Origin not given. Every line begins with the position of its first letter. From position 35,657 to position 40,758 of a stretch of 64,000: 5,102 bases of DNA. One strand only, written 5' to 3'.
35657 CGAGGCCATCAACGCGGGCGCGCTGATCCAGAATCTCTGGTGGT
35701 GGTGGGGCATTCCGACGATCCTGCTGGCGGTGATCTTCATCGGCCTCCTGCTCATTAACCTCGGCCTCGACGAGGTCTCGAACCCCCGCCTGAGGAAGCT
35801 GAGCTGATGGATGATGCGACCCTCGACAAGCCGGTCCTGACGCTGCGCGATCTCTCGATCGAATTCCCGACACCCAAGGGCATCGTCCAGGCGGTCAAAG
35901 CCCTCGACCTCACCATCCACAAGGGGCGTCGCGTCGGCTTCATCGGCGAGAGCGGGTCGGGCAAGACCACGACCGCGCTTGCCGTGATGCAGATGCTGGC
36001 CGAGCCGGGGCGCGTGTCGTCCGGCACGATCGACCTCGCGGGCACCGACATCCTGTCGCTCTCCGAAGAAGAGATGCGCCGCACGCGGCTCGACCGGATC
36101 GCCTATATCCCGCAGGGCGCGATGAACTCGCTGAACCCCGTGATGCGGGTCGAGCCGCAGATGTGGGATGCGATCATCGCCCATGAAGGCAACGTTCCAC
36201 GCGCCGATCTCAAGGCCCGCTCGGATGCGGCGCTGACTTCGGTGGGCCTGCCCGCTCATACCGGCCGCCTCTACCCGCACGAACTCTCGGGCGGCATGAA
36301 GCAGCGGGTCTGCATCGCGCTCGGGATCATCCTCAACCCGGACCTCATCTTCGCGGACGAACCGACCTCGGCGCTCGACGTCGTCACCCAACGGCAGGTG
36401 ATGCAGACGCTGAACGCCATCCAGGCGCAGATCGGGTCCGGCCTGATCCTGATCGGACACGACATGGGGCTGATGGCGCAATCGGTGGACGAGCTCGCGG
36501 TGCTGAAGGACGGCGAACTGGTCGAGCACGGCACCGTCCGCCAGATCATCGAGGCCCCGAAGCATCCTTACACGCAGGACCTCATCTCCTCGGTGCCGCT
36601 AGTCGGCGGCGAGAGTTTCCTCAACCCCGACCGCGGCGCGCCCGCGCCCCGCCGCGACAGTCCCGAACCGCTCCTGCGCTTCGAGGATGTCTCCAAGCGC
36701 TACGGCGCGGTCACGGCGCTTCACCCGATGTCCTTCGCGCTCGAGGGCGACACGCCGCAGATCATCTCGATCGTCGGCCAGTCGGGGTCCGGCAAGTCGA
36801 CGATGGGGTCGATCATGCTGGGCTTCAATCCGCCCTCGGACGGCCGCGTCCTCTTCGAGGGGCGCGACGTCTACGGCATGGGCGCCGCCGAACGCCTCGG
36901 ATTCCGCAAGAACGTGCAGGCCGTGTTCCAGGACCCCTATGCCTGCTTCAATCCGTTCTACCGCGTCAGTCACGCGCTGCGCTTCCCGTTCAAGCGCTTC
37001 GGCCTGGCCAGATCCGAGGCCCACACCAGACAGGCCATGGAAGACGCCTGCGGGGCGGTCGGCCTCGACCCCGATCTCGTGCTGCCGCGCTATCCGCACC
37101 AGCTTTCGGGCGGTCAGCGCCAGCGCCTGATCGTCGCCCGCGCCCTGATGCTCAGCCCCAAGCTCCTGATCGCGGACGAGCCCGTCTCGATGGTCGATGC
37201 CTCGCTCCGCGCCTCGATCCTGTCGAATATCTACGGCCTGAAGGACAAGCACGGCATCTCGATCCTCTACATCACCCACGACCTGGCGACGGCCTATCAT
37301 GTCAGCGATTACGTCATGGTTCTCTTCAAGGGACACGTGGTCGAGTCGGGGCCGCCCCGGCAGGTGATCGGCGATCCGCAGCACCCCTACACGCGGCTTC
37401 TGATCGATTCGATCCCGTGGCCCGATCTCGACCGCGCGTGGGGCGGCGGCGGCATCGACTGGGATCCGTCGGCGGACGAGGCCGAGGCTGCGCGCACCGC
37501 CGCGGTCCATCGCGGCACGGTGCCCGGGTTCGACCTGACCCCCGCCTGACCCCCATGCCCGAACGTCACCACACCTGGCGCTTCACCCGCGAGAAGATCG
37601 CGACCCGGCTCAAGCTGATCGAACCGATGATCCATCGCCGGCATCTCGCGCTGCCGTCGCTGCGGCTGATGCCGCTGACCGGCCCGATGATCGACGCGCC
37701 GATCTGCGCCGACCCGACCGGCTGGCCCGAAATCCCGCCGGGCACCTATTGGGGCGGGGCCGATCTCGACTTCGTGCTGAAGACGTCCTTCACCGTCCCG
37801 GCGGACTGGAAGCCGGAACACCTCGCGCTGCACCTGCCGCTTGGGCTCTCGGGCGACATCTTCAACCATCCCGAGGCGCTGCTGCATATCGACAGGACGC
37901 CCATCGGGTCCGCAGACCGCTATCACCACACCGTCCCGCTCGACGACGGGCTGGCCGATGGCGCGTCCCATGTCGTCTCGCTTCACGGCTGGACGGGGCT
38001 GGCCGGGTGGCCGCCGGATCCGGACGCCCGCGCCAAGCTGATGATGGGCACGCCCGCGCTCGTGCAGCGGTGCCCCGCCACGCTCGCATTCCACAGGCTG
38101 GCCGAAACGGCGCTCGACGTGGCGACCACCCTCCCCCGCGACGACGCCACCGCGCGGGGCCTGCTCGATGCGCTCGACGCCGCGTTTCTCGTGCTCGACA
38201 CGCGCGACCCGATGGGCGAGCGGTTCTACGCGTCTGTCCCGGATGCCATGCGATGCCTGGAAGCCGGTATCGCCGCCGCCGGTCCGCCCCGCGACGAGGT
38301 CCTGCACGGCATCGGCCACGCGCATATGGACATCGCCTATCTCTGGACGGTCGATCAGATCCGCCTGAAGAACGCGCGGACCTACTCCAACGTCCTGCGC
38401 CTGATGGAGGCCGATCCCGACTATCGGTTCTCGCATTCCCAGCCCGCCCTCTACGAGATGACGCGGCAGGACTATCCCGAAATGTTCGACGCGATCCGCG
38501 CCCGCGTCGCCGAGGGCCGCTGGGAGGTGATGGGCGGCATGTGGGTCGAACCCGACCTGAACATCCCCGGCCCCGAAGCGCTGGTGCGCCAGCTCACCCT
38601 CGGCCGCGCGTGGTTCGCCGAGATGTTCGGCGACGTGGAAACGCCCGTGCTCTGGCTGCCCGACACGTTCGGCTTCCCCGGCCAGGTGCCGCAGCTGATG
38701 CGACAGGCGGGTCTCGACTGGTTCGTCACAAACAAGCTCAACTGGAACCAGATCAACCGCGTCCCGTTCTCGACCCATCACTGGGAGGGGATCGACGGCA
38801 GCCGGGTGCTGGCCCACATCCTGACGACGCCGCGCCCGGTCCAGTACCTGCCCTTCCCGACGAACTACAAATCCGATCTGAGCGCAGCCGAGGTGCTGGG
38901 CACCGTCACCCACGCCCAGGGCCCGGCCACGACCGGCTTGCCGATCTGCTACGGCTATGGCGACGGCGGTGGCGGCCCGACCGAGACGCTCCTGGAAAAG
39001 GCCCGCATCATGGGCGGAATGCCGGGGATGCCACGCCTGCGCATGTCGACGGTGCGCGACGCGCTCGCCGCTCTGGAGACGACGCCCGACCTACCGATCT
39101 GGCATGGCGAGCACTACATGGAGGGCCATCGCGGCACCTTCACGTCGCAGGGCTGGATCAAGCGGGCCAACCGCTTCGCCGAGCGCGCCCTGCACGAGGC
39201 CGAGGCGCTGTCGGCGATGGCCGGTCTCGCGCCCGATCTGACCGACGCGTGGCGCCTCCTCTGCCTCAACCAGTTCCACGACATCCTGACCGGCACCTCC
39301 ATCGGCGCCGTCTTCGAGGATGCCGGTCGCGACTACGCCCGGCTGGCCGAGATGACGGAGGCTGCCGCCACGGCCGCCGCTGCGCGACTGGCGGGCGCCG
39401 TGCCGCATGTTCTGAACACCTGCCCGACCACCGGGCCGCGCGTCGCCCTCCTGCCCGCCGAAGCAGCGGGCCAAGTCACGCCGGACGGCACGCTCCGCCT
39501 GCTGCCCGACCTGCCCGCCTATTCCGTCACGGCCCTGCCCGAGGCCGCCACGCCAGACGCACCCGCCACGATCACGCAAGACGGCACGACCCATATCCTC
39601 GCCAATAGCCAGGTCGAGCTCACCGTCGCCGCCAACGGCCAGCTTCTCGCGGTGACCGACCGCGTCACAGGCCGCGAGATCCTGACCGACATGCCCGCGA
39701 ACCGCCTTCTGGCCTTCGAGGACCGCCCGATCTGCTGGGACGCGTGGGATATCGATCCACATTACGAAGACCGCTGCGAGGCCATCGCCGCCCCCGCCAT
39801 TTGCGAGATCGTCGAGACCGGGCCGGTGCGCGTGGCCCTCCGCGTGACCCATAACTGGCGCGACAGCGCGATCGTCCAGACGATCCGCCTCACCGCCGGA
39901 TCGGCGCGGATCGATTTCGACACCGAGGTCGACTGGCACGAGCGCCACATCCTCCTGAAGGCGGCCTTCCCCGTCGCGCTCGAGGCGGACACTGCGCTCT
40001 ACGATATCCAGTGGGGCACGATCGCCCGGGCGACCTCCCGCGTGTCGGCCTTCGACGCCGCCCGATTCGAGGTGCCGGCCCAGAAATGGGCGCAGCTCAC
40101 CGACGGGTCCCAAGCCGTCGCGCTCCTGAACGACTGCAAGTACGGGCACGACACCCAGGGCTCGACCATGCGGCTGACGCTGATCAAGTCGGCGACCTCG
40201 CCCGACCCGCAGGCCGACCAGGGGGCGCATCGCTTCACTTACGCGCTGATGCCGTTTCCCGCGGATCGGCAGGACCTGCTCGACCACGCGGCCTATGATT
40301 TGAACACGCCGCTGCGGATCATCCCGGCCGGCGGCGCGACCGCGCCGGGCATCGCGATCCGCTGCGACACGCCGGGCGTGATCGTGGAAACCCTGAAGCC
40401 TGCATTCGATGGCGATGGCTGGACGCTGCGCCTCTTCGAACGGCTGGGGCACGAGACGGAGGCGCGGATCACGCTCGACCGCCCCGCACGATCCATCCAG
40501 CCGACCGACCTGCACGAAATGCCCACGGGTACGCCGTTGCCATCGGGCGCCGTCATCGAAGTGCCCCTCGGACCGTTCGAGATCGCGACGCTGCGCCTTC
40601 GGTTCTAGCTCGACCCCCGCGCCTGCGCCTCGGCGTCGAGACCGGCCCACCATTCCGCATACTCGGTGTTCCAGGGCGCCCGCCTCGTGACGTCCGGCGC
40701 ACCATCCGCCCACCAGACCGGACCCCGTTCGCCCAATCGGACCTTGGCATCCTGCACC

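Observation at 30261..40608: Uncharacterised AraC-controlled operon: PhyH oxygenase, degenerate MBL-fold protein, Opp-type ABC importer and cytoplasmic GH38 alpha-mannosidase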

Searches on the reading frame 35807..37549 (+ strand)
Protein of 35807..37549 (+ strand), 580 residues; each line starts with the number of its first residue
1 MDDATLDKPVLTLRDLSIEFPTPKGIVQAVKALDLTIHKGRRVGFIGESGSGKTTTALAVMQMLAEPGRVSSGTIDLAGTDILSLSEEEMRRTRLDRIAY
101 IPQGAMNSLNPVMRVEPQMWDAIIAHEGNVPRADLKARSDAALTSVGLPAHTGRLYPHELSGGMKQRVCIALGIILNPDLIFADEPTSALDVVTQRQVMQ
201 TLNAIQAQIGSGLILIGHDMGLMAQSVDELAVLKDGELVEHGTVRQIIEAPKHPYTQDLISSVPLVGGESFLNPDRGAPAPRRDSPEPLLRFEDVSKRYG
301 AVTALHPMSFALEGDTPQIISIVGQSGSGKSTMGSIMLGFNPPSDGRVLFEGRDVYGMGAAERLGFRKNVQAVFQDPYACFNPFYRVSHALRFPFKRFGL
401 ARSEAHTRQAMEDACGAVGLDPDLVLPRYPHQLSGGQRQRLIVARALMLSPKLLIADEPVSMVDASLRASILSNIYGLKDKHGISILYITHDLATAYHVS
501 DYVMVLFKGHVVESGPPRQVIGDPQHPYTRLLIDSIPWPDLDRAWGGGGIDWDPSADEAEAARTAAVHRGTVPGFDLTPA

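Call 4: search_protein_families(library=pfam, proteins=[window:35807-37549:+], max_evalue=0.01)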
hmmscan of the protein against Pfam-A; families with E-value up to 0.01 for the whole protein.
window:35807-37549:+ (580 aa): 17 families
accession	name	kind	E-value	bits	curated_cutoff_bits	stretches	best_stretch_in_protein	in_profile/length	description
PF00005.33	ABC_tran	-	9.7e-52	175.6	25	2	317-460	11-136/137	ABC transporter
PF08352.17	oligo_HPY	-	7.1e-16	58.8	27.1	2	239-278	1-41/65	Oligopeptide/dipeptide transporter, C-terminal region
PF13401.12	AAA_22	-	3.5e-06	27.8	27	0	46-68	11-35/130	AAA domain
PF13555.12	AAA_29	-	1.4e-05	25.2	27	0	313-333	22-38/61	P-loop containing region of AAA domain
PF13304.12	AAA_21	-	1.6e-05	25.5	27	0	152-223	230-303/304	AAA domain, putative AbiEii toxin, Type IV TA system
PF13191.12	AAA_16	-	2e-05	25.6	32.6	0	46-80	30-68/167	AAA ATPase domain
PF01078.27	Mg_chelatase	-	0.00059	19.7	20.3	0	25-69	7-51/207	Magnesium chelatase, subunit ChlI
PF02463.25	SMC_N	-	0.00081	19.3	40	0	317-334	24-41/220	RecF/RecN/SMC N terminal domain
PF19993.5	DO-GTPase2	-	0.0011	19.1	27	0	42-81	2-38/226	Double-GTPase 2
PF00485.24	PRK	-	0.0034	17.7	22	0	44-88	3-44/196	Phosphoribulokinase / Uridine kinase family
PF01656.29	CbiA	-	0.0048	17.3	25.4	0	47-68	6-27/125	CobQ/CobB/MinD/ParA nucleotide binding domain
PF06414.18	Zeta_toxin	-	0.0049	16.8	22.3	0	314-336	13-35/199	Zeta toxin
PF13238.12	AAA_18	-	0.0067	17.3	29.4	0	44-101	2-59/128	AAA domain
PF20720.3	nSTAND3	-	0.0072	16.5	27.2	0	41-66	18-43/155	Novel STAND NTPase 3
PF13476.12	AAA_23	-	0.0081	17.3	27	0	316-332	18-34/201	AAA domain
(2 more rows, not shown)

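Call 5: search_protein_families(library=ncbifam, proteins=[window:35807-37549:+], max_evalue=0.01)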
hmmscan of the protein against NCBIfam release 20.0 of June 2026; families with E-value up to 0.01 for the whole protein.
window:35807-37549:+ (580 aa): 199 families (the best 25 are shown)
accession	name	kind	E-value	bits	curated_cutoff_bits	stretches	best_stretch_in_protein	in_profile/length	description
NF007613.0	PRK10261.1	equivalog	9.3e-115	384.4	1077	2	8-270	10-279/623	glutathione ABC transporter ATP-binding protein GsiA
NF008453.0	PRK11308.1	subfamily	5.4e-113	377.6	408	2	299-537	32-266/334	dipeptide ABC transporter ATP-binding protein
NF011659.0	PRK15079.1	equivalog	9.8e-110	366.4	540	2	319-542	52-274/334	murein tripeptide/oligopeptide ABC transporter ATP binding protein OppF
TIGR02770.1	nickel_nikD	equivalog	5.5e-109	362.9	318.7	2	30-261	2-227/230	nickel import ATP-binding protein NikD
NF007010.1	PRK09473.1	subfamily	7.3e-109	363.3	575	2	11-268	2-259/318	oligopeptide ABC transporter ATP-binding protein OppD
NF011713.0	PRK15134.1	equivalog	1.5e-108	363.7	834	1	8-533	3-526/529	microcin C ABC transporter ATP-binding protein YejF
NF047578.1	opine_ATP_CntD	equivalog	5.8e-105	350.3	380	2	29-262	19-252/266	staphylopine uptake ABC transporter ATP-binding protein CntD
NF047576.1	opine_ATP_CntF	equivalog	7.3e-105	349.9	385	2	29-262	19-252/264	staphylopine uptake ABC transporter ATP-binding protein CntF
NF008246.0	PRK11022.1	equivalog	2.7e-102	342.2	541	2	10-266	3-260/326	dipeptide ABC transporter ATP-binding protein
NF043071.1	DppF_dipep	equivalog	2.2e-98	329.7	660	2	301-537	35-267/331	dipeptide ABC transporter ATP-binding subunit DppF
TIGR02769.1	nickel_nikE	equivalog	7.2e-95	317.4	332.55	2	303-536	25-253/265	nickel import ATP-binding protein NikE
NF043078.1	MMSYN1_0168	equivalog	5.5e-91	306.1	800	4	416-545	478-606/649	oligopeptide ABC transporter ATP-binding protein OppF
NF043079.1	MMSYN1_0167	equivalog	5.2e-85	286.3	740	3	87-267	297-478/561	oligopeptide ABC transporter ATP-binding protein OppD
NF007739.0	PRK10419.1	subfamily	9.8e-84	281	354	2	302-516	25-235/268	nickel ABC transporter ATP-binding protein NikE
NF011692.0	PRK15112.1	equivalog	9.2e-83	277.9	452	2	298-535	23-253/269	putrescine export ABC transporter ATP-binding protein SapF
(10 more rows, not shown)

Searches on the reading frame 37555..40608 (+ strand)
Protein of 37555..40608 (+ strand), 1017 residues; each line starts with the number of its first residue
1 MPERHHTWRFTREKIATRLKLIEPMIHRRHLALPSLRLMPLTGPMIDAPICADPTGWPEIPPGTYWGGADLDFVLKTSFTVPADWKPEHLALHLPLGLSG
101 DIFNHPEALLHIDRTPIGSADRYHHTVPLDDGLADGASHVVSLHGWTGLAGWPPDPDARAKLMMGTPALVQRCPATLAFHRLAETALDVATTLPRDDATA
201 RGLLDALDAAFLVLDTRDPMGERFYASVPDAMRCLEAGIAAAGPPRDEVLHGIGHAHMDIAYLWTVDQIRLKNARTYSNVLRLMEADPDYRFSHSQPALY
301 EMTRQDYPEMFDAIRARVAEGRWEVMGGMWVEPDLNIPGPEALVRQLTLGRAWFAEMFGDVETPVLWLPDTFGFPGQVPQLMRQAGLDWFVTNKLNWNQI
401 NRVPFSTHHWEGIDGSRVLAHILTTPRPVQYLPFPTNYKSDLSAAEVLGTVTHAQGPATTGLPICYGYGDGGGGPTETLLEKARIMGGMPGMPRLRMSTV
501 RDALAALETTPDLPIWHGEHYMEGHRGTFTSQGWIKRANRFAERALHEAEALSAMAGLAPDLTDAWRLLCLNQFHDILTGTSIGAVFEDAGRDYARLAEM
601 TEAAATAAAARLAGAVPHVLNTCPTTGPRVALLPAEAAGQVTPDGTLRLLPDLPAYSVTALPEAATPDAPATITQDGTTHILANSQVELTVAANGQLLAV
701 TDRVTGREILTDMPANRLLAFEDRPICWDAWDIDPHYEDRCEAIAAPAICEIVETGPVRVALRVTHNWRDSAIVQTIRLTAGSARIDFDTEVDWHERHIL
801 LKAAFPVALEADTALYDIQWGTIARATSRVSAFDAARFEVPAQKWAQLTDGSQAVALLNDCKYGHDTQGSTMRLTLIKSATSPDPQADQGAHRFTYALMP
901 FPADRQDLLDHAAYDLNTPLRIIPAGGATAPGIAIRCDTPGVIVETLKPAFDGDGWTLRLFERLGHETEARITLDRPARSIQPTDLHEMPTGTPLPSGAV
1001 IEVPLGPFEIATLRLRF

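Call 4: search_protein_families(library=pfam, proteins=[window:37555-40608:+], max_evalue=0.01)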
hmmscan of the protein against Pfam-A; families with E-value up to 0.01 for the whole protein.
window:37555-40608:+ (1017 aa): 5 families
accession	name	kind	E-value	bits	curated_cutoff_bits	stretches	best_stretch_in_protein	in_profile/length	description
PF01074.27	Glyco_hydro_38N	-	9.1e-75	252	25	1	250-516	2-269/270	Glycosyl hydrolases family 38 N-terminal domain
PF07748.19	Glyco_hydro_38C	-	7.2e-58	196.7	25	1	682-886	1-206/206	Glycosyl hydrolases family 38 C-terminal domain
PF09261.16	Alpha-mann_mid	-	5.4e-22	78.1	31.1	1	524-612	2-96/96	Alpha mannosidase middle domain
PF17677.7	Glyco_hydro38C2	-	2.5e-12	47.2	22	1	942-1013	2-72/72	Glycosyl hydrolases family 38 C-terminal beta sandwich domain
PF03065.20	Glyco_hydro_57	-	0.00027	20.8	21.2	1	290-399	71-178/291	Glycosyl hydrolase family 57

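Call 5: search_protein_families(library=ncbifam, proteins=[window:37555-40608:+], max_evalue=0.01)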
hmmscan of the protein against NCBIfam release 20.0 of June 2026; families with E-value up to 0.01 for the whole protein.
window:37555-40608:+ (1017 aa): 1 family
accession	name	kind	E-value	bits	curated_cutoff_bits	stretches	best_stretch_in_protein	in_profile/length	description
NF007331.0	PRK09819.1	equivalog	1.4e-16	59.5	1138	1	250-424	6-177/885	mannosylglycerate hydrolase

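Call 20: search_solved_structures(query=window:37555-40608:+, max_evalue=0.00001)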
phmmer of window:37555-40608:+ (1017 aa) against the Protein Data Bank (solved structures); distinct sequences matched with E-value up to 0.00001: 18.
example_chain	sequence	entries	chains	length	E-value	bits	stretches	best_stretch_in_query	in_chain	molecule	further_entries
6lz1_A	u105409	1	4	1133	5.5e-119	402.2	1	251-1015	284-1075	Ams1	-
7dd9_A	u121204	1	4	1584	1.3e-118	400.9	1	251-1015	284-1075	Alpha-mannosidase,ZZ-type zinc finger-containing protein P35G2.11c,Maltose/maltodextrin-bi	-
7vqo_A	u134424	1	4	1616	3.9e-111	376.2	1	246-1015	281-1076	Ams1, Nbr1 and malE fusion protein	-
7ufr_A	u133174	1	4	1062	1.9e-109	370.6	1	226-1014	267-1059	Alpha-mannosidase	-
7ufs_A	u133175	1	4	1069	7.5e-109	368.7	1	192-1016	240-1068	Alpha-mannosidase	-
7ufu_A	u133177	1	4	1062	2.7e-108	366.8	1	226-1014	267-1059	Alpha-mannosidase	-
5jm0_A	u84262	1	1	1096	1.1e-102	348.2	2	250-588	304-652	Alpha-mannosidase,Alpha-mannosidase,Alpha-mannosidase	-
7uft_A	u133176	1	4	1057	1.7e-98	334.3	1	248-1015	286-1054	Alpha-mannosidase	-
2wyh_A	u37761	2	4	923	4e-15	58.3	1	247-421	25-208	ALPHA-MANNOSIDASE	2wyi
1o7d_A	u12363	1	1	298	1.8e-09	39.6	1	250-399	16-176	Lysosomal alpha-mannosidase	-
3lvt_A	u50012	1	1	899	1.7e-08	36.4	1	251-388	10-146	Glycosyl hydrolase, family 38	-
5kbp_A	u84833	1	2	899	1.8e-08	36.3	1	251-388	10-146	Glycosyl hydrolase, family 38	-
1qwu_A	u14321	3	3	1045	2.4e-07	32.6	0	253-392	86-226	Alpha-mannosidase II | Alpha-mannosidase 2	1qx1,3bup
1hty_A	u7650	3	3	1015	2.6e-07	32.4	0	253-392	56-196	ALPHA-MANNOSIDASE II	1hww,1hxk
6rpc_A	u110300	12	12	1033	2.8e-07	32.4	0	253-392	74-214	Alpha-mannosidase 2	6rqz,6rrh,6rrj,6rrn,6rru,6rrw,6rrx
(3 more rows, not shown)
